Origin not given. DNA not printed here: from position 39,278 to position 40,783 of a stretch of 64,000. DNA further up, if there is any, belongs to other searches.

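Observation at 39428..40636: Truncated, probably ATPase-dead GroEL-like chaperonin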

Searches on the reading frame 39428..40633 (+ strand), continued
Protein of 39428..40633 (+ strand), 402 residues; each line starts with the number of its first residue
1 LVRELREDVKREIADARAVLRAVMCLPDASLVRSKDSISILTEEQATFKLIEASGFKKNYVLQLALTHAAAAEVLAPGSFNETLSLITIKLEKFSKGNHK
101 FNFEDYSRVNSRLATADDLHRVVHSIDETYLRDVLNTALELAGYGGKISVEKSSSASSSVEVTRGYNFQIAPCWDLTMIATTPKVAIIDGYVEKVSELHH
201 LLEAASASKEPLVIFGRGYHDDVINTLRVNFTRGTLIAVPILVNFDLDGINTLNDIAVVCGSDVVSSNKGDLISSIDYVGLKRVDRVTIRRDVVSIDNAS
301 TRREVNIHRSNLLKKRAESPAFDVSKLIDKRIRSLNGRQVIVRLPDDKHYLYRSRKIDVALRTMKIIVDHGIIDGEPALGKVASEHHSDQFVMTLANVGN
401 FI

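Call 18: predict_structure(alignment_id=A1)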
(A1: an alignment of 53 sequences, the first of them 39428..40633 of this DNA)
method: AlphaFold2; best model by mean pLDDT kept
length: 402 residues; sequences in the alignment: 53
mean_pLDDT: 90.7   pTM: 0.79
mean pLDDT of the five models: 90.7, 90.0, 89.9, 89.7, 88.4
residues with pLDDT >= 90: 297; 70-90: 86; 50-70: 13; < 50: 6
segments of 3 or more residues with pLDDT < 50: 1-4
pLDDT, mean of each block of 10 residues (from residue 1): 60 88 84 84 80 79 93 94 93 82 65 92 95 96 88 96 93 96 98 97 97 98 98 97 96 98 92 95 97 95 96 95 92 91 95 94 93 93 94 80 47
secondary structure, 60 per line:
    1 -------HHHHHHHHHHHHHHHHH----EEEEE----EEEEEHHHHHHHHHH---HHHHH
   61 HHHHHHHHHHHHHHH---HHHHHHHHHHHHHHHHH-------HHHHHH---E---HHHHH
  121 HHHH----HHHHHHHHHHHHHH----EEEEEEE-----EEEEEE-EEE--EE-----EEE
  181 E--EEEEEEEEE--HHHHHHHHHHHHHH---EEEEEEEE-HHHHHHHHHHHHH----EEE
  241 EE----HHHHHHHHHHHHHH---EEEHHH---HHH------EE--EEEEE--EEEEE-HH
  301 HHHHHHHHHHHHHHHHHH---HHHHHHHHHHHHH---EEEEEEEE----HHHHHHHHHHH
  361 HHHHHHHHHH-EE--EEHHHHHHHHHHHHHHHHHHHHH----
elements in order: H8-24 E29-33 E38-42 H43-52 H56-75 H79-95 H103-108 H116-124 H129-142 E147-153 E159-164 E166-168 E178-181 E184-192 H195-208 E212-219 H221-233 E238-242 H247-260 E264-266 E286-290 E293-297 H299-318 H322-334 E338-345 H350-370 H378-398

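Call 21: fold_search(model_id=the predicted structure, library=pdb)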
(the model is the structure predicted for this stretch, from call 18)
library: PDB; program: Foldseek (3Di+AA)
matches with E <= 10: 667; with E <= 0.001: 316
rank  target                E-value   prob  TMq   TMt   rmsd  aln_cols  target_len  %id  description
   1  4v4o_F                1.0e-23  1.00  0.52  0.42   9.7       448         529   18  Crystal Structure of the Chaperonin Complex Cpn60/Cpn10/(ADP)7 from Thermus Thermophilus (released 2014-07-09)
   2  2eu1_A                1.1e-23  1.00  0.48  0.40  10.6       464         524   16  Crystal structure of the chaperonin GroEL-E461K (released 2006-08-29)
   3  9c0d_A                1.1e-23  1.00  0.54  0.45   8.7       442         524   15  E.Faecium GroEL (released 2024-08-07)
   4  1mnf_A                2.6e-23  1.00  0.49  0.40  11.8       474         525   15  Domain motions in GroEL upon binding of an oligopeptide (released 2003-10-07)
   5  1ss8_A                2.9e-23  1.00  0.50  0.41  10.2       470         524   16  GroEL (released 2005-03-01)
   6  5opw_A                3.8e-23  1.00  0.49  0.40   9.6       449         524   14  Crystal structure of the GroEL mutant A109C (released 2018-01-10)
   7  1kp8_A                6.8e-23  1.00  0.50  0.41  10.6       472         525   15  Structural Basis for GroEL-assisted Protein Folding from the Crystal Structure of (GroEL-KMgATP)14 at 2.0 A Resolution (released 2003-03-25)
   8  1sx3_A                1.3e-22  1.00  0.50  0.41   9.4       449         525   15  GroEL14-(ATPgammaS)14 (released 2005-03-01)
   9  6kfv_A                1.3e-22  1.00  0.48  0.39   9.7       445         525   15  GroEL from Xanthomonas oryzae pv. oryzae (released 2020-07-08)
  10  4v4o_C                1.5e-22  1.00  0.54  0.44   9.5       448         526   18  Crystal Structure of the Chaperonin Complex Cpn60/Cpn10/(ADP)7 from Thermus Thermophilus (released 2014-07-09)
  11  2yey_A                1.6e-22  1.00  0.49  0.40  10.8       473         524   15  Crystal structure of the allosteric-defective chaperonin GroEL E434K mutant (released 2011-05-18)
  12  4v43_1                2.1e-22  1.00  0.49  0.40  10.7       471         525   14  Structural and mechanistic basis for allostery in the bacterial chaperonin GroEL (released 2014-07-09)
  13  4v4o_A                2.2e-22  1.00  0.54  0.43   9.8       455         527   18  Crystal Structure of the Chaperonin Complex Cpn60/Cpn10/(ADP)7 from Thermus Thermophilus (released 2014-07-09)
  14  4v4o_G                2.4e-22  1.00  0.46  0.37  11.8       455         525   18  Crystal Structure of the Chaperonin Complex Cpn60/Cpn10/(ADP)7 from Thermus Thermophilus (released 2014-07-09)
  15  4ki8_A                3.8e-22  1.00  0.50  0.41   8.8       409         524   15  Crystal structure of a GroEL-ADP complex in the relaxed allosteric state (released 2013-07-17)
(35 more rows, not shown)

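Call 29: find_encoding_contigs(protein=P0109, flank=10000, max_places=2)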
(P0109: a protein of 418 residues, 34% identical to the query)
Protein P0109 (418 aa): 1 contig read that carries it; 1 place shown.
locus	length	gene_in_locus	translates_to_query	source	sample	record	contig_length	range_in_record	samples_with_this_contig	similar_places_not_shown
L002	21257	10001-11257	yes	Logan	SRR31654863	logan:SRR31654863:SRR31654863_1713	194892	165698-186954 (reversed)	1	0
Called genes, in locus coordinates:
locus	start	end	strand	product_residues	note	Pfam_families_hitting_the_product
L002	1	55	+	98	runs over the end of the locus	-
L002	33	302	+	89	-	-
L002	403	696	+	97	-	-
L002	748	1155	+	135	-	-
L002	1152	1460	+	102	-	-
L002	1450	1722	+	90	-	-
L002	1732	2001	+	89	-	PF01541:GIY-YIG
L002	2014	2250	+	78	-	-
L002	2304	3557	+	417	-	-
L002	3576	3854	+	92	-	-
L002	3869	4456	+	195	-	-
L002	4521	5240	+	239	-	PF00149:Metallophos, PF12850:Metallophos_2 (faint)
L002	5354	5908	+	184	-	PF01844:HNH, PF14279:HNH_5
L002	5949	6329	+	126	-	-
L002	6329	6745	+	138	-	-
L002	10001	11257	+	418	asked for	-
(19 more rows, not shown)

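Call 30: find_encoding_contigs(protein=P0069, flank=10000, max_places=2)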
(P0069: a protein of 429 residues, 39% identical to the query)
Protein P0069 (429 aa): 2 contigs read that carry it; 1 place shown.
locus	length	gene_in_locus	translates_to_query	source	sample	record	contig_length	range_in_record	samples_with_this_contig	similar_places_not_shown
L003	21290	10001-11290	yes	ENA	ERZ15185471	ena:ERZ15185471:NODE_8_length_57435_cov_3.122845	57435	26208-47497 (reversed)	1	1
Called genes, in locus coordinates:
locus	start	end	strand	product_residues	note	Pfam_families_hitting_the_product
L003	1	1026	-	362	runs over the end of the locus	PF00106:adh_short (weak), PF04321:RmlD_sub_bind, PF05368:NmrA (weak), PF01073:3Beta_HSD, PF01370:Epimerase, PF02719:Polysacc_synt_2, PF13460:NAD_binding_10, PF16363:GDP_Man_Dehyd, +2 more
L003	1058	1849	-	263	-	-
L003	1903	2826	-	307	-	PF00534:Glycos_transf_1, PF13692:Glyco_trans_1_4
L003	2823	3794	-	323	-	PF00534:Glycos_transf_1, PF13692:Glyco_trans_1_4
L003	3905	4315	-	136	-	-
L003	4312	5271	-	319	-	-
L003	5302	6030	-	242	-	PF00535:Glycos_transf_2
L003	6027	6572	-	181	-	-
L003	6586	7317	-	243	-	PF13578:Methyltransf_24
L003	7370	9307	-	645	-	PF00535:Glycos_transf_2 (weak)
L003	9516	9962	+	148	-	-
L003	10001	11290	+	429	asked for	-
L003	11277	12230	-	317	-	-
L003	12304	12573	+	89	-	-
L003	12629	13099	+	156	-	-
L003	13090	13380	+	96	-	-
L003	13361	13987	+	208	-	PF00574:CLP_protease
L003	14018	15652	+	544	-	PF04851:ResIII, PF13307:Helicase_C_2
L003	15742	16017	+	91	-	-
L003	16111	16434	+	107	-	-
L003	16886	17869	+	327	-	-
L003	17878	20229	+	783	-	-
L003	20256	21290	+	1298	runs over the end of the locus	-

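Call 37: search_protein_representatives(alignment_id=A1)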
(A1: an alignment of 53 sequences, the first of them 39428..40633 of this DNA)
Query: 53 sequences, 418 profile positions. Proteins with E-value up to 0.001 (for the whole library): 5027; up to 1e-10: 2283; up to 1e-30: 750. The best 150 are listed.
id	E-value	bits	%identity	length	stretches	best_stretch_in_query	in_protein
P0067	5.7e-154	529.4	-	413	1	1-416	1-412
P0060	5.0e-153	526.3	-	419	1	3-416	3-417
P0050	1.8e-151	521.2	-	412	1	1-415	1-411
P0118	2.5e-150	517.4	-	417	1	13-415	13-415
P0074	4.4e-150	516.6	-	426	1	1-416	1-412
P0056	1.4e-149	514.9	-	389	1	26-416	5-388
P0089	3.4e-148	510.4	-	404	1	7-416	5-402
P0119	8.5e-145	499.2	-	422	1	1-416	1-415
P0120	1.0e-144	498.9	-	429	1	1-416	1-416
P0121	1.3e-142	492.0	-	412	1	3-416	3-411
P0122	7.1e-142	489.6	-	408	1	5-416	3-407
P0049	1.5e-140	485.2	-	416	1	3-416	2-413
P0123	1.7e-140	485.0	-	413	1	8-415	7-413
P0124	1.7e-139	481.7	-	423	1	3-416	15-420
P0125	4.5e-139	480.3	-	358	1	47-416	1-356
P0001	8.9e-138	476.1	-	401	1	8-415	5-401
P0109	4.6e-108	378.2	-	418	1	6-416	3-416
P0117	7.3e-96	338.0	-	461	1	6-417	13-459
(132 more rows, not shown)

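Call 43: find_encoding_contigs(protein=P0117, flank=10000, max_places=2)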
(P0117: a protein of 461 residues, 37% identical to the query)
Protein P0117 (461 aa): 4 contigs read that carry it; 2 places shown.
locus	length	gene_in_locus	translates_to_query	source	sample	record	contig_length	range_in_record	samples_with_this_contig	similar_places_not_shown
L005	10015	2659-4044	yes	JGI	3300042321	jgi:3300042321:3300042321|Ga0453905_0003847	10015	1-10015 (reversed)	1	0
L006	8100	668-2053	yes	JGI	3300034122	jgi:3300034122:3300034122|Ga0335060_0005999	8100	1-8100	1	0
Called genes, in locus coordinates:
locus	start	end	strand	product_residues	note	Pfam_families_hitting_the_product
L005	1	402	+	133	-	?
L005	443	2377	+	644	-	PF08298:AAA_PrkA, PF06798:PrkA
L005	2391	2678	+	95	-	-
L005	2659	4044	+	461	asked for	-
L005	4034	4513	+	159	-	PF04308:RNaseH_like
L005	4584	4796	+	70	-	-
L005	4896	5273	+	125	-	-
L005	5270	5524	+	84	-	-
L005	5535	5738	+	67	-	PF07432:Hc1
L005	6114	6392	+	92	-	-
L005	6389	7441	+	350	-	-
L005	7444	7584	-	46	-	PF04545:Sigma70_r4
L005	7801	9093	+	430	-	PF13638:PIN_4, PF02562:PhoH, PF13604:AAA_30, PF13245:AAA_19 (weak)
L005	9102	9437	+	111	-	-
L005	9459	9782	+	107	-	-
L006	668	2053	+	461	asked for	-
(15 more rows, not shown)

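Call 44: find_encoding_contigs(protein=P0112, flank=10000, max_places=2)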
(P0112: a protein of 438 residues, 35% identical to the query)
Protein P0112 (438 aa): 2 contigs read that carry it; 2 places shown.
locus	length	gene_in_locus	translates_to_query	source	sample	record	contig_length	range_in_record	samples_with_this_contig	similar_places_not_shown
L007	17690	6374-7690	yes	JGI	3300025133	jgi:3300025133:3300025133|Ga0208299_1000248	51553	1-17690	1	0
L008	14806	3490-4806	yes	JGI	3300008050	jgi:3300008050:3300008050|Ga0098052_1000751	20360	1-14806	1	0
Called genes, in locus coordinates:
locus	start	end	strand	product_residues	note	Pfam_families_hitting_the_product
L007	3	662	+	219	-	?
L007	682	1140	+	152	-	PF00293:NUDIX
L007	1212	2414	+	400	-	PF04285:DUF444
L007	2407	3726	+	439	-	PF04293:SpoVR, PF24755:SpoVR_C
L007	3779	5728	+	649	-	PF08298:AAA_PrkA, PF06798:PrkA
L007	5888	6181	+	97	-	-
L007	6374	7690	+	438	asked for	-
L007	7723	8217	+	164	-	PF04308:RNaseH_like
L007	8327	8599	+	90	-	-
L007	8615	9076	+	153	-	-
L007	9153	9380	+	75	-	-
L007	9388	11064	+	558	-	PF04851:ResIII (faint), PF13307:Helicase_C_2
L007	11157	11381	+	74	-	PF07432:Hc1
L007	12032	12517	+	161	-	-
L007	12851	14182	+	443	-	PF13638:PIN_4, PF13245:AAA_19 (faint), PF13604:AAA_30 (faint), PF02562:PhoH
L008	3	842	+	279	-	?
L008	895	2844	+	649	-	PF08298:AAA_PrkA, PF06798:PrkA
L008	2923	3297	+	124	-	-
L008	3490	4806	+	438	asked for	-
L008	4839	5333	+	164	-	PF04308:RNaseH_like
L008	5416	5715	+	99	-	-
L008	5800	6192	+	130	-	-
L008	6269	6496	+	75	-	-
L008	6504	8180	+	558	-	PF04851:ResIII (faint), PF13307:Helicase_C_2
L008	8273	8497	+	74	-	PF07432:Hc1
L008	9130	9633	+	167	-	-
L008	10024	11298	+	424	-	PF13638:PIN_4, PF13245:AAA_19 (faint), PF13604:AAA_30 (faint), PF02562:PhoH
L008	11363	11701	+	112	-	-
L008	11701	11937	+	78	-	-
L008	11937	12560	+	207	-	-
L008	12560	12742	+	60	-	-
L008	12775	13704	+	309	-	-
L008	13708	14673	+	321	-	-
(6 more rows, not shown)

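Call 48: fold_search(model_id=the predicted structure, library=viral)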
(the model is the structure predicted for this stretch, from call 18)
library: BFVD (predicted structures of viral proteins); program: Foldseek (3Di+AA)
matches with E <= 10: 249; with E <= 0.001: 10
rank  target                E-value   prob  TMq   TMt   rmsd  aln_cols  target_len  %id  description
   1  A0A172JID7            2.2e-21  1.00  0.56  0.42  10.0       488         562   13  Chaperonin GroEL [Bacillus phage AR9]
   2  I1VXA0                1.4e-20  1.00  0.66  0.52   7.7       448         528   14  (no name in the UniProt tables at hand)
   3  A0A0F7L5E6            9.4e-20  1.00  0.57  0.47   8.0       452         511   13  Chaperonin GroEL [uncultured marine virus]
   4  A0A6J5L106            9.9e-20  1.00  0.53  0.40   7.8       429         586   14  GroL Chaperonin GroEL (HSP60 family) [uncultured Caudovirales phage]
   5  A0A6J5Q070            1.2e-19  1.00  0.49  0.37   9.1       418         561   12  GroL Chaperonin GroEL (HSP60 family) [uncultured Caudovirales phage]
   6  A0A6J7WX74            4.3e-19  1.00  0.56  0.44   9.2       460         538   13  GroL Chaperonin GroEL (HSP60 family) [uncultured Caudovirales phage]
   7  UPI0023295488         1.6e-16  1.00  0.63  0.51   7.6       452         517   14  (no name look-up for this kind of identifier)
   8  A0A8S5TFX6            6.1e-15  1.00  0.54  0.39  10.1       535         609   10  Heat shock protein 60 [Myoviridae sp. ctIty1]
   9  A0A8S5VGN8            2.1e-10  1.00  0.52  0.30  13.1       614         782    9  T-complex protein 1 subunit theta [Myoviridae sp. ctkfK18]
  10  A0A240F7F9            2.3e-08  1.00  0.37  0.34  10.9       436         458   12  Thermosome (Fragment) [uncultured virus]
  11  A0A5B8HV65            1.5e-02  0.33  0.19  0.09  16.1       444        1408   10  Uncharacterized protein [Mimiviridae sp. ChoanoV1]
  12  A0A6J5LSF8            2.8e-02  0.28  0.14  0.19  20.4       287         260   10  Glycosyltransferase 2-like [uncultured Caudovirales phage]
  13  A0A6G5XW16            6.4e-02  0.98  0.18  0.12   6.9       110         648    9  (no name in the UniProt tables at hand)
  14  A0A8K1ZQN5            6.4e-02  0.11  0.15  0.14  22.5       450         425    8  (no name in the UniProt tables at hand)
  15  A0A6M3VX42            1.2e-01  0.16  0.15  0.19  18.6       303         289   10  Putative glycosyltransferase [Pyrobaculum filamentous virus 2]
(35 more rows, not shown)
